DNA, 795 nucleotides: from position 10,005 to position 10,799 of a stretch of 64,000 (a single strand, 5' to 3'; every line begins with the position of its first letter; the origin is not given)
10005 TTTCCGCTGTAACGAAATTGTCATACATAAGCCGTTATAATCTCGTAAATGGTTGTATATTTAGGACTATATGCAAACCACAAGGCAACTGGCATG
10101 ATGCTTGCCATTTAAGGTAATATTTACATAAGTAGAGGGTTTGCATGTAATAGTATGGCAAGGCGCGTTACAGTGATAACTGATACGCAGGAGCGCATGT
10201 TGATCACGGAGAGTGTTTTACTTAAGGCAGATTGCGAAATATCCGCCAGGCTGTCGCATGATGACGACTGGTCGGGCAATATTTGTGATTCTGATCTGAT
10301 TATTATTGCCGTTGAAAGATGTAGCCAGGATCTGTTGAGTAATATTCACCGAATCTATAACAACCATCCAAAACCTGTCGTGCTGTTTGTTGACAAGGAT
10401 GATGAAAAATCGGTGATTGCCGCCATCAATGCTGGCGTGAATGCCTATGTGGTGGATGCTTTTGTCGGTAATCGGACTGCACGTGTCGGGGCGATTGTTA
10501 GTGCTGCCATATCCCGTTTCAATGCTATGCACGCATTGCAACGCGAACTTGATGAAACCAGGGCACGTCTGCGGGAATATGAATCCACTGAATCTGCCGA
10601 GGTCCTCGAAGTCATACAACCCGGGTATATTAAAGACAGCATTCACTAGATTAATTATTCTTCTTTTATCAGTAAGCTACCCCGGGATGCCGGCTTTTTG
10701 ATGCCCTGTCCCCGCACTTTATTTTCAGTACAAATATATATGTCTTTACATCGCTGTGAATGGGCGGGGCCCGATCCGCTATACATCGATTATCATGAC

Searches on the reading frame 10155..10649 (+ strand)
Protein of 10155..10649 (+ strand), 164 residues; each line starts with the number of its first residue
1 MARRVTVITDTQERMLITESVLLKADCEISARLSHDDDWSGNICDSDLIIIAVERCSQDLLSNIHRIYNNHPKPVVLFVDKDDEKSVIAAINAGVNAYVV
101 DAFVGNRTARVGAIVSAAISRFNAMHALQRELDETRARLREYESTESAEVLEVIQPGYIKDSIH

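Call 8: search_protein_families(library=pfam, proteins=[window:10155-10649:+], max_evalue=0.01)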
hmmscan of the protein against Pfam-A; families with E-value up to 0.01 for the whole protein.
window:10155-10649:+ (164 aa): 0 families

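Call 9: find_homologous_proteins(query=window:10155-10649:+)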
Query window:10155-10649:+ (164 aa): 6 proteins with E <= 0.001 among 53 candidates.
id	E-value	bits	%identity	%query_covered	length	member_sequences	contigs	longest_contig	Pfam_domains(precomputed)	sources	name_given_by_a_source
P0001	1.1e-90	319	100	91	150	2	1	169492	-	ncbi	-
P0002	2.2e-83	296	87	100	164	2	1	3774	-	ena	-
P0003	2.5e-77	276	80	100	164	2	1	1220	-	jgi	jgi:AmiR/NasT family two-component response regulator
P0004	2.0e-56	208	62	100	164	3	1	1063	-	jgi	jgi:response regulator NasT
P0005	1.9e-51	192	56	100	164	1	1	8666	-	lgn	-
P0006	3.6e-42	162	53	100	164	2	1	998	-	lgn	-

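Call 11: find_encoding_contigs(protein=P0001, flank=3000, max_places=3)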
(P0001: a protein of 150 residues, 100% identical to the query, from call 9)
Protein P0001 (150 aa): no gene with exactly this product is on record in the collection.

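Call 12: find_encoding_contigs(protein=P0002, flank=4000, max_places=3)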
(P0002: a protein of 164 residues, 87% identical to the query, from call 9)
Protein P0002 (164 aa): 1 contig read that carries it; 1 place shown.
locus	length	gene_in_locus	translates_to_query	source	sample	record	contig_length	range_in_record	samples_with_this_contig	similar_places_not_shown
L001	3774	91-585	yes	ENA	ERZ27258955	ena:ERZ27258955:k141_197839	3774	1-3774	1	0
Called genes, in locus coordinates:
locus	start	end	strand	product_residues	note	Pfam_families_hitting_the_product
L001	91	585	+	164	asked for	-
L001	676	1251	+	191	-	PF03352:Adenine_glyco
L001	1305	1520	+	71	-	PF02597:ThiS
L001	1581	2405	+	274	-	PF05690:ThiG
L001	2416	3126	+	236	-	PF02390:Methyltransf_4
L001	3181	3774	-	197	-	?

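Call 13: find_encoding_contigs(protein=P0005, flank=9000, max_places=3)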
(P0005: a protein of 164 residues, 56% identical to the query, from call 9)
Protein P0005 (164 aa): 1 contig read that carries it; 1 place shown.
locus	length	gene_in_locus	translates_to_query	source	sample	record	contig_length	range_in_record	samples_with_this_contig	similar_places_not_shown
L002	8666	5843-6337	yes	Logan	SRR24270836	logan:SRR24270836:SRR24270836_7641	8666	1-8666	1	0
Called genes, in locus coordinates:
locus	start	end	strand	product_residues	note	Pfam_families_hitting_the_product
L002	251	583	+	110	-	-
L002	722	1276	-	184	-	PF09335:VTT_dom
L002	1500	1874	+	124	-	-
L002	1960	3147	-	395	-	PF17785:PUA_3, PF10672:Methyltrans_SAM, PF02475:TRM5-TYW2_MTfase (weak), PF03602:Cons_hypoth95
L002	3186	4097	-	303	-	PF00892:EamA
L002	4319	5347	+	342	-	PF01636:APH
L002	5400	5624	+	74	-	-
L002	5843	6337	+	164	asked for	-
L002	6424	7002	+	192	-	PF03352:Adenine_glyco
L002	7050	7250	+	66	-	PF02597:ThiS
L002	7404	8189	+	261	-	PF05690:ThiG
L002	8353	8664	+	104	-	?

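Call 16: find_encoding_contigs(protein=P0003, flank=2000, max_places=3)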
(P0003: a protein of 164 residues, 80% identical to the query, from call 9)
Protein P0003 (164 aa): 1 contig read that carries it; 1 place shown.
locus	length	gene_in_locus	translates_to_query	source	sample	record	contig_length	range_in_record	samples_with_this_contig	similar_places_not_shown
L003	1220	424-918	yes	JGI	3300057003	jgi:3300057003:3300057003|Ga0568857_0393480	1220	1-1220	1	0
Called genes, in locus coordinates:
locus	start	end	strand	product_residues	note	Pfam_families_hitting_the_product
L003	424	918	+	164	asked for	-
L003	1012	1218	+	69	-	?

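Call 17: find_encoding_contigs(protein=P0004, flank=2000, max_places=3)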
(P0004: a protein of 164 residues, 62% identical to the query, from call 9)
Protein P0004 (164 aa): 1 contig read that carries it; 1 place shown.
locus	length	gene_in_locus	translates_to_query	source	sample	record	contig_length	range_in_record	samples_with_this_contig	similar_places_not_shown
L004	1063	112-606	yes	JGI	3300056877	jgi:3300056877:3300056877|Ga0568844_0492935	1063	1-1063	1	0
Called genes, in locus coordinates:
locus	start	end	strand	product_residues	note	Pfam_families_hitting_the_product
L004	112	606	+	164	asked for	-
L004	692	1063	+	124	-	?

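Call 18: find_encoding_contigs(protein=P0006, flank=2000, max_places=3)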
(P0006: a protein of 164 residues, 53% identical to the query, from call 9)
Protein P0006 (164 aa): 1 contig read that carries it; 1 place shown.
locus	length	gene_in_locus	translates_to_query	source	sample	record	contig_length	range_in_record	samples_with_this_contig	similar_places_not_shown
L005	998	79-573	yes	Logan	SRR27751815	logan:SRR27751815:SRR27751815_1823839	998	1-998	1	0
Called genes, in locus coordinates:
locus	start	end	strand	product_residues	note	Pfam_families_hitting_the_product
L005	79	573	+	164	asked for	-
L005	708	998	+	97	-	?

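Call 23: find_related_loci(query=A1, collection=genome_contigs, flank=3000)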
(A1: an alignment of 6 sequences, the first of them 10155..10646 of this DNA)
Query A1 (164 aa) in genome_contigs; peptide patterns used: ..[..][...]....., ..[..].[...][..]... (x = any residue, [..] = any of these).
19 stretches matched a pattern, but none encodes a relative of the query by tblastn (E <= 1e-3).

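Call 24: find_related_loci(query=A1, collection=metagenome_contigs, flank=3000)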
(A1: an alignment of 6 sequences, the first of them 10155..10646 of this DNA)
Query A1 (164 aa) in metagenome_contigs; peptide patterns used: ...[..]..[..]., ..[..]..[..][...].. (x = any residue, [..] = any of these).
134 stretches matched a pattern; 1 encode a relative of the query (tblastn E <= 1e-3); 1 distinct loci.
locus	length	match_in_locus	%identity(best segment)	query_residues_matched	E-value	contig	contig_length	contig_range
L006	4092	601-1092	59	1-164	4e-65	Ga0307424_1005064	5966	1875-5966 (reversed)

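Call 38: predict_structure(alignment_id=A1)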
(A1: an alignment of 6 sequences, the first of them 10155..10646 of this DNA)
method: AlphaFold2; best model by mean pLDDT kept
length: 164 residues; sequences in the alignment: 6
mean_pLDDT: 79.8   pTM: 0.69
mean pLDDT of the five models: 79.8, 78.0, 77.4, 75.0, 48.0
residues with pLDDT >= 90: 27; 70-90: 111; 50-70: 12; < 50: 14
segments of 3 or more residues with pLDDT < 50: 151-164
pLDDT, mean of each block of 10 residues (from residue 1): 87 88 89 85 82 86 83 86 78 76 67 87 88 92 70 47 44
secondary structure, 60 per line:
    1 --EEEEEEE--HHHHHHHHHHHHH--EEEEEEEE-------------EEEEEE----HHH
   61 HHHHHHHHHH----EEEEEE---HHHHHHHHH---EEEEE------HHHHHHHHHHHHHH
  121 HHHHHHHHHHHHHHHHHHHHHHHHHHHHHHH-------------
elements in order: E3-9 H12-24 E27-34 E48-53 H58-70 E75-80 H84-92 E96-100 H107-151

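Call 40: search_solved_structures(query=A1, max_evalue=1, show_alignments=2)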
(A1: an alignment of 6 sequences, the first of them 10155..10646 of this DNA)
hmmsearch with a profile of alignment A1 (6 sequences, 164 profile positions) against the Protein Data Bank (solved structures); distinct sequences matched with E-value up to 1: 80 (the best 60 are shown).
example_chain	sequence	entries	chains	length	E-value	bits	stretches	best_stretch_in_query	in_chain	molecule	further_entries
1s8n_A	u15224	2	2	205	7e-05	26.1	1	43-151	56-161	putative antiterminator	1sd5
9rhz_C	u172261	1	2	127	0.00073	22.8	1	2-109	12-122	Chemotaxis protein CheY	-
1tmy_A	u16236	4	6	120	0.00092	22.5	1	1-110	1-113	CHEY PROTEIN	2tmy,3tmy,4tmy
4iga_A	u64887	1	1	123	0.001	22.3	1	1-110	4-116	Chemotaxis protein CheY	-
6is1_A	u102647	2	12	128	0.0011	22.2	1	4-115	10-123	Response regulator ArlR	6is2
6is3_C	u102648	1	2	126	0.0011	22.2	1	4-115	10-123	Response regulator ArlR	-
5ic5_A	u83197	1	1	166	0.0025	21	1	43-103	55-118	Candidate response regulator, CheY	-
4qyw_A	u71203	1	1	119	0.0032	20.7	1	3-110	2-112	Chemotaxis protein CheY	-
6c40_B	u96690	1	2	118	0.0038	20.4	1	3-110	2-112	Chemotaxis protein CheY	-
1u0s_Y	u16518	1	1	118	0.0039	20.4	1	3-110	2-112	Chemotaxis protein cheY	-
6er7_A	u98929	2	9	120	0.0059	19.8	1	4-110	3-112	120aa long hypothetical chemotaxis protein (CheY)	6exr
3h1f_A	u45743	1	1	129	0.012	18.8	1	47-106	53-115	Chemotaxis protein cheY homolog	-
3gwg_A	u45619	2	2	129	0.022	18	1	58-105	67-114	Chemotaxis protein cheY homolog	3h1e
3h1g_A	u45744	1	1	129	0.023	17.9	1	58-105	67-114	Chemotaxis protein cheY homolog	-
4hnq_A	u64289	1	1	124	0.026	17.7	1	59-105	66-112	Chemotaxis protein CheY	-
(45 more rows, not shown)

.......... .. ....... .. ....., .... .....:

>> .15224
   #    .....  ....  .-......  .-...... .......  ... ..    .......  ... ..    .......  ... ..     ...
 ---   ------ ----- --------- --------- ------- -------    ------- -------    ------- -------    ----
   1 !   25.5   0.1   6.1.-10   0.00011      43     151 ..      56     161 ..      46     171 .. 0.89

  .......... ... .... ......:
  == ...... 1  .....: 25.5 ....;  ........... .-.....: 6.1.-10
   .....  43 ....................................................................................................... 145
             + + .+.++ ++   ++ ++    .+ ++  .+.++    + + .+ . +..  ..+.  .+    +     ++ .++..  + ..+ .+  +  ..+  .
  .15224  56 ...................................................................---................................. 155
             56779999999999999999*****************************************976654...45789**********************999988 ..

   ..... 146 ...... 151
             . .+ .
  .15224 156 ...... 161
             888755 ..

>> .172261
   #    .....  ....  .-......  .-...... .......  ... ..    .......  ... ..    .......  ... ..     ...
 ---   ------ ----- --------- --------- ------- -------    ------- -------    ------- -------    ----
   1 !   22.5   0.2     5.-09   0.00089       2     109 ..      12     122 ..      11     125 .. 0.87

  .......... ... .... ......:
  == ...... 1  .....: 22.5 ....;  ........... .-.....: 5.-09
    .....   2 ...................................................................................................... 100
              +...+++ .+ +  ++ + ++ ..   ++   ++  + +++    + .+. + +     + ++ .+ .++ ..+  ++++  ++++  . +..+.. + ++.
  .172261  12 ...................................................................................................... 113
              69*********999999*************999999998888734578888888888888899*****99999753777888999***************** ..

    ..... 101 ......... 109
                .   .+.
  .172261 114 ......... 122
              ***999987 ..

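Call 41: search_protein_representatives(alignment_id=A1)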
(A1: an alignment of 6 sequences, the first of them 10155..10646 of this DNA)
Query: 6 sequences, 164 profile positions. Proteins with E-value up to 0.001 (for the whole library): 1248; up to 1e-10: 470; up to 1e-30: 2. The best 150 are listed.
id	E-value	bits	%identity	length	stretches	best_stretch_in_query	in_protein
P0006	9.8e-80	282.6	-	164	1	1-164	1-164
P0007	1.7e-33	132.2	-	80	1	86-164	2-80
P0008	1.1e-25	106.8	-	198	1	4-155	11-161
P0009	1.2e-25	106.7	-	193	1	1-156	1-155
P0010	2.2e-24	102.6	-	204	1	4-158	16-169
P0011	2.9e-24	102.2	-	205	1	5-154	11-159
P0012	5.0e-24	101.4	-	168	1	27-162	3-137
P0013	1.4e-23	99.9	-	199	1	4-154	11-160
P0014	2.2e-23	99.3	-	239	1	1-156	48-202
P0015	8.0e-23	97.5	-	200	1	1-155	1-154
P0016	1.6e-22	96.5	-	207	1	1-162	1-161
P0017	2.0e-22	96.2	-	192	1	1-161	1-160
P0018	3.4e-22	95.4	-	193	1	1-156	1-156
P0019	4.5e-22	95.0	-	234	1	4-161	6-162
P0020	7.6e-22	94.3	-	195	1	4-155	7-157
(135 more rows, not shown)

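Call 42: fold_search(model_id=the predicted structure, library=pdb)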
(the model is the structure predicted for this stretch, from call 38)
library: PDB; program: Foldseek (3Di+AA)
matches with E <= 10: 1301; with E <= 0.001: 39
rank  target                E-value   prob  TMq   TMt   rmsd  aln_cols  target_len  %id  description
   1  3bre_A                1.3e-05  1.00  0.56  0.32   5.8       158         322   18  Crystal Structure of P.aeruginosa PA3702 (released 2008-04-01)
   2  1tmy                  5.2e-05  1.00  0.60  0.82   2.4       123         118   16  CHEY FROM THERMOTOGA MARITIMA (APO-I) (released 1997-11-19)
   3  1i3c_A                1.5e-04  1.00  0.52  0.58   4.1       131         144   18  RESPONSE REGULATOR FOR CYANOBACTERIAL PHYTOCHROME, RCP1 (released 2002-03-06)
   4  3to5                  1.5e-04  1.00  0.52  0.67   3.3       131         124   20  High resolution structure of CheY3 from Vibrio cholerae (released 2012-09-12)
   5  5m7p_B                1.6e-04  1.00  0.62  0.25   3.9       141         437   19  Crystal structure of NtrX from Brucella abortus in complex with ADP processed with the CrystalDirect automated mountin (released 2017-01-25)
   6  8svz_B                2.1e-04  1.00  0.54  0.71   3.5       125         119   15  Structure of the Francisella response regulator KdpE receiver domain (released 2024-06-12)
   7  5m7o_A                2.4e-04  1.00  0.61  0.25   4.2       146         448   19  Crystal structure of NtrX from Brucella abortus processed with the CrystalDirect automated mounting and cryo-cooling t (released 2017-01-25)
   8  3f7a_B                2.6e-04  1.00  0.57  0.28   5.4       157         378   18  Structure of Orthorhombic crystal form of Pseudomonas aeruginosa RssB (released 2009-11-24)
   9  1i3c_B                2.6e-04  1.00  0.51  0.58   4.1       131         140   18  RESPONSE REGULATOR FOR CYANOBACTERIAL PHYTOCHROME, RCP1 (released 2002-03-06)
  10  8xat_B                2.8e-04  1.00  0.48  0.42   3.8       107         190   18  Crystal structure of AtARR1(RD-DBD) (released 2024-01-24)
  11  3nns_A                2.8e-04  1.00  0.50  0.66   3.7       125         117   18  BeF3 Activated DrrB Receiver Domain (released 2010-08-11)
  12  1jlk_A                3.0e-04  1.00  0.53  0.60   3.9       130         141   18  Crystal structure of the Mn(2+)-bound form of response regulator Rcp1 (released 2002-03-13)
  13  6c40_B                3.1e-04  1.00  0.60  0.80   2.6       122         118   16  CheY41PyTyrD54K from Thermotoga maritima (released 2018-10-17)
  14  4yn8                  3.1e-04  1.00  0.53  0.44   3.4       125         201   18  Crystal Structure of Response Regulator ChrA in Heme-Sensing Two Component System (released 2015-08-19)
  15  3eq2_A                3.1e-04  1.00  0.52  0.26   5.9       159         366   14  Structure of Hexagonal Crystal form of Pseudomonas aeruginosa RssB (released 2009-10-20)
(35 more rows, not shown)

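Call 44: search_protein_families(library=pfam, proteins=[P0008, P0009, P0010, P0011, P0013, P0015, P0016, P0017], max_evalue=0.001)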
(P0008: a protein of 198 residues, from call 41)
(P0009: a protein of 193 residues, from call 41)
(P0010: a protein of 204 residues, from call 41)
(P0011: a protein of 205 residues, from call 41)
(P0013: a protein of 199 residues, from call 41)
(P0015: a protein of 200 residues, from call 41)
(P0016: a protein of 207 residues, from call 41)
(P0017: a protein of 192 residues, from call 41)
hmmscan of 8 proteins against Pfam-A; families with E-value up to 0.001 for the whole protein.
P0008 (198 aa): 2 families
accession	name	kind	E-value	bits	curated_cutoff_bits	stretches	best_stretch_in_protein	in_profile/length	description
PF03861.19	ANTAR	-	1.2e-21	76.6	27.3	1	140-192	2-54/54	ANTAR domain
PF00072.30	Response_reg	-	8.1e-11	42.5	30.2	1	12-109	1-98/111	Response regulator receiver domain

P0009 (193 aa): 2 families
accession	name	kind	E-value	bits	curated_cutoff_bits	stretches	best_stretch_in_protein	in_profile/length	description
PF03861.19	ANTAR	-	2.4e-19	69.3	27.3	1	133-185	2-54/54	ANTAR domain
PF00072.30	Response_reg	-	6.9e-14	52.4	30.2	1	5-100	1-96/111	Response regulator receiver domain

P0010 (204 aa): 2 families
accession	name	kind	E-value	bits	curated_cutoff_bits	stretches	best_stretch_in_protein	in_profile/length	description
PF03861.19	ANTAR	-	5e-21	74.7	27.3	1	145-197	2-54/54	ANTAR domain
PF00072.30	Response_reg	-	6.5e-11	42.8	30.2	1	17-114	1-98/111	Response regulator receiver domain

P0011 (205 aa): 2 families
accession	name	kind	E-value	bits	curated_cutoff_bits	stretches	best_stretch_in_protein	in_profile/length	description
PF03861.19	ANTAR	-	6.3e-20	71.1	27.3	1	139-191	2-54/54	ANTAR domain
PF00072.30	Response_reg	-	2e-13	50.9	30.2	1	11-115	1-105/111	Response regulator receiver domain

P0013 (199 aa): 2 families
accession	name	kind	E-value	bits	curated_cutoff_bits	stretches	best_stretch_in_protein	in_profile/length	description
PF03861.19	ANTAR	-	3.2e-19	68.9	27.3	1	140-192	2-54/54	ANTAR domain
PF00072.30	Response_reg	-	7.4e-15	55.5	30.2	1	12-114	1-103/111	Response regulator receiver domain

P0015 (200 aa): 2 families
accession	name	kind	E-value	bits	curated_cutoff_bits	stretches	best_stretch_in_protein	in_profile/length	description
PF03861.19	ANTAR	-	2.6e-21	75.6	27.3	1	133-185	2-54/54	ANTAR domain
PF00072.30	Response_reg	-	4.2e-12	46.7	30.2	1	5-104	1-100/111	Response regulator receiver domain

P0016 (207 aa): 1 family
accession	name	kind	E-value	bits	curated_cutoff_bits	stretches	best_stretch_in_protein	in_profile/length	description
PF03861.19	ANTAR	-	5.2e-11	42.6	27.3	1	136-185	5-54/54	ANTAR domain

P0017 (192 aa): 2 families
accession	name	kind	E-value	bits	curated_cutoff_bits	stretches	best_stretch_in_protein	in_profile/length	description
PF03861.19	ANTAR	-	2.1e-21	75.9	27.3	1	133-185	2-54/54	ANTAR domain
PF00072.30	Response_reg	-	0.00014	22.4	30.2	1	6-105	2-101/111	Response regulator receiver domain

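Call 49: find_homologous_proteins(query=A1, max_evalue=1e-15)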
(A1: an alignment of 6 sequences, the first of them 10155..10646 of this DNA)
Query A1 (6 sequences) (164 aa, profile of the alignment): 1634 proteins with E <= 1e-15 among 6933 candidates; the best 120 are listed.
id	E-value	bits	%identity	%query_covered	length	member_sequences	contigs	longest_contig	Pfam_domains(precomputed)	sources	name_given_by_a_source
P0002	1.9e-88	313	87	100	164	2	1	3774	-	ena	-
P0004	1.6e-87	310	62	100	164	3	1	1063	-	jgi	jgi:response regulator NasT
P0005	2.8e-86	306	56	100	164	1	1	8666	-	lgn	-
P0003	5.5e-86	305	80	100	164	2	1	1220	-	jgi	jgi:AmiR/NasT family two-component response regulator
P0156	9.4e-81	288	59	100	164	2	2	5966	-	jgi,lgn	-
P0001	2.1e-79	283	100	91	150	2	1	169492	-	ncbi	-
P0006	3.1e-79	283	53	100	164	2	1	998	-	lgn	-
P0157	1.3e-60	222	52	98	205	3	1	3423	PF03861.20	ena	-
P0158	9.6e-55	203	46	100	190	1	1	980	PF03861.20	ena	-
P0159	1.3e-29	121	39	96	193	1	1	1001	PF03861.20,PF00072.31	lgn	-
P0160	3.0e-29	120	38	94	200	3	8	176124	PF03861.20,PF00072.31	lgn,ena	-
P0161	2.3e-28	117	36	96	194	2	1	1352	PF03861.20,PF00072.31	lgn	-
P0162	6.8e-28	116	35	97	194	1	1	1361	PF03861.20,PF00072.31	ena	-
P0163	9.9e-28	115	37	90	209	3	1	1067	PF03861.20,PF00072.31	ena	-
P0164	1.1e-27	115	36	97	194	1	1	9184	PF03861.20,PF00072.31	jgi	-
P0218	1.8e-25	108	36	90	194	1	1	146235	PF03861.20,PF00072.31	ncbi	ncbi:MAG TPA: ANTAR domain-containing protein [Gammaproteobacteria bacterium]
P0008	3.6e-25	107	35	89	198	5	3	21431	PF03861.20,PF00072.31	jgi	jgi:response regulator NasT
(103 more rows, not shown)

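Call 50: find_encoding_contigs(protein=P0157, flank=4000, max_places=3)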
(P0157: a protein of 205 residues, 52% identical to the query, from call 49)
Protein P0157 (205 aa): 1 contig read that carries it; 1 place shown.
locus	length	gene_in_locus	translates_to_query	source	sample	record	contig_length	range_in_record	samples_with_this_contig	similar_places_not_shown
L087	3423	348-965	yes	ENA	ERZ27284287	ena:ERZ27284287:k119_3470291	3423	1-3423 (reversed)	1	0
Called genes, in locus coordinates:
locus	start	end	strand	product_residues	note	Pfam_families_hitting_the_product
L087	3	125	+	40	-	?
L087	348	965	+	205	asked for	PF03861:ANTAR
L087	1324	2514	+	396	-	PF13372:Alginate_exp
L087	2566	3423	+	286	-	?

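Call 51: find_encoding_contigs(protein=P0158, flank=2000, max_places=3)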
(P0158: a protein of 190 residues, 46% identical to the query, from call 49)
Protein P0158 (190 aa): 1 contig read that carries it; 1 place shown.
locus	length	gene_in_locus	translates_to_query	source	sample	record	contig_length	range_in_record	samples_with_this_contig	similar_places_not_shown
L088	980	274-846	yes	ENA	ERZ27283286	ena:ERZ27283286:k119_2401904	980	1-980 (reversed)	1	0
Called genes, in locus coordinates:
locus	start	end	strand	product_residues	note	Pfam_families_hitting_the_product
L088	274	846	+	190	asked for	PF03861:ANTAR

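Call 52: find_encoding_contigs(protein=P0156, flank=6000, max_places=4)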
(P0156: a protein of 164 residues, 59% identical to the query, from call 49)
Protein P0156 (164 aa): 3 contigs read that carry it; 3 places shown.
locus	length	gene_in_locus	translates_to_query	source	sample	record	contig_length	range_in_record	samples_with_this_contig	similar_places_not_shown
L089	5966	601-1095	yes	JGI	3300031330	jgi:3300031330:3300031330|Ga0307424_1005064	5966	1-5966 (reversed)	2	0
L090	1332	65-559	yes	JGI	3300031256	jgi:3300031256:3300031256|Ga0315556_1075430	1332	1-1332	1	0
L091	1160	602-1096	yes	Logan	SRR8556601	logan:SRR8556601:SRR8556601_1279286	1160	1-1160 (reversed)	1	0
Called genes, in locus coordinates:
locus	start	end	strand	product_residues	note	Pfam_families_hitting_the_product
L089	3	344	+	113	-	?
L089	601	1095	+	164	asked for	-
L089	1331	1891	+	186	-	PF03352:Adenine_glyco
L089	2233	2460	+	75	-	PF02597:ThiS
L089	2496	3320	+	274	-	PF05690:ThiG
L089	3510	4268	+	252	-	PF02390:Methyltransf_4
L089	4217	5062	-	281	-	PF00702:Hydrolase, PF12710:HAD, PF08282:Hydrolase_3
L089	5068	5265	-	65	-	PF14255:Zn_ribbon_21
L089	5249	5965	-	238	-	?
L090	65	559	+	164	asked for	-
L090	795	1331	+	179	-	?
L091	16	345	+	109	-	PF04993:TfoX_N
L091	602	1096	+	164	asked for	-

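Call 69: find_encoding_contigs(protein=P0160, flank=5000, max_places=2)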
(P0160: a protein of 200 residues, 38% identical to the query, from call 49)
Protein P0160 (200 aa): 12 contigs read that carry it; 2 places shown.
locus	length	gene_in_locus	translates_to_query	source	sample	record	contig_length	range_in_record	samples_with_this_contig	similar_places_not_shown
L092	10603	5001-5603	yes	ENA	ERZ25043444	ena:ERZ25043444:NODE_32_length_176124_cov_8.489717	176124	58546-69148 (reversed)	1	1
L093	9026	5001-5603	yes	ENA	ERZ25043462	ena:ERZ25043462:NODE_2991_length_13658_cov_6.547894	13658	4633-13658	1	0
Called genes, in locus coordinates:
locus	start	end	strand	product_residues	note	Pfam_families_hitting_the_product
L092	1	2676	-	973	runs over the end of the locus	PF03477:ATP-cone, PF00317:Ribonuc_red_lgN, PF02867:Ribonuc_red_lgC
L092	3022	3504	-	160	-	PF00578:AhpC-TSA, PF08534:Redoxin, PF00085:Thioredoxin (weak), PF13098:Thioredoxin_2 (faint)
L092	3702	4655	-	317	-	PF00990:GGDEF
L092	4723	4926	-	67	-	-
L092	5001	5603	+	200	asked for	PF00072:Response_reg, PF03861:ANTAR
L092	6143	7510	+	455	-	PF13379:NMT1_2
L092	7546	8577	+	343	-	PF00528:BPD_transp_1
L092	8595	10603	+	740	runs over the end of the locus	PF00005:ABC_tran, PF13304:AAA_21 (faint), PF13379:NMT1_2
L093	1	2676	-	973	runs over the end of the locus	PF03477:ATP-cone, PF00317:Ribonuc_red_lgN, PF02867:Ribonuc_red_lgC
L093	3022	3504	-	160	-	PF00578:AhpC-TSA, PF08534:Redoxin, PF00085:Thioredoxin (weak), PF13098:Thioredoxin_2 (faint)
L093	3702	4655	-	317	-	PF00990:GGDEF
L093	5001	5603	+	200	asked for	PF00072:Response_reg, PF03861:ANTAR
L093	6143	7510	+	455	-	PF13379:NMT1_2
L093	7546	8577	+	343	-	PF00528:BPD_transp_1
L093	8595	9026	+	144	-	?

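Call 70: find_encoding_contigs(protein=P0218, flank=5000, max_places=2)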
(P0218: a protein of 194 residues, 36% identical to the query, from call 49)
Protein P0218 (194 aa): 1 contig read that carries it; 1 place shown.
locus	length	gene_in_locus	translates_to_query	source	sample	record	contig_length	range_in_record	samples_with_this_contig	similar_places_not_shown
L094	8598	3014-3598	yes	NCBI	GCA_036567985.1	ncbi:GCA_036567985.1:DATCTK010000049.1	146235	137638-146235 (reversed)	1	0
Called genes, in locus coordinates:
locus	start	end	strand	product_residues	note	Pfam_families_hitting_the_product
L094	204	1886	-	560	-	PF00501:AMP-binding, PF13193:AMP-binding_C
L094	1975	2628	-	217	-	PF02798:GST_N, PF13417:GST_N_3, PF13409:GST_N_2, PF13410:GST_C_2, PF00043:GST_C, PF14497:GST_C_3 (faint)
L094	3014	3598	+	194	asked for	PF00072:Response_reg, PF03861:ANTAR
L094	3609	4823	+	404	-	PF13379:NMT1_2, PF09084:NMT1 (faint)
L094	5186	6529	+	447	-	PF13379:NMT1_2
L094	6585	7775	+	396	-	PF13372:Alginate_exp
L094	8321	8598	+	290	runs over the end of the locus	PF00528:BPD_transp_1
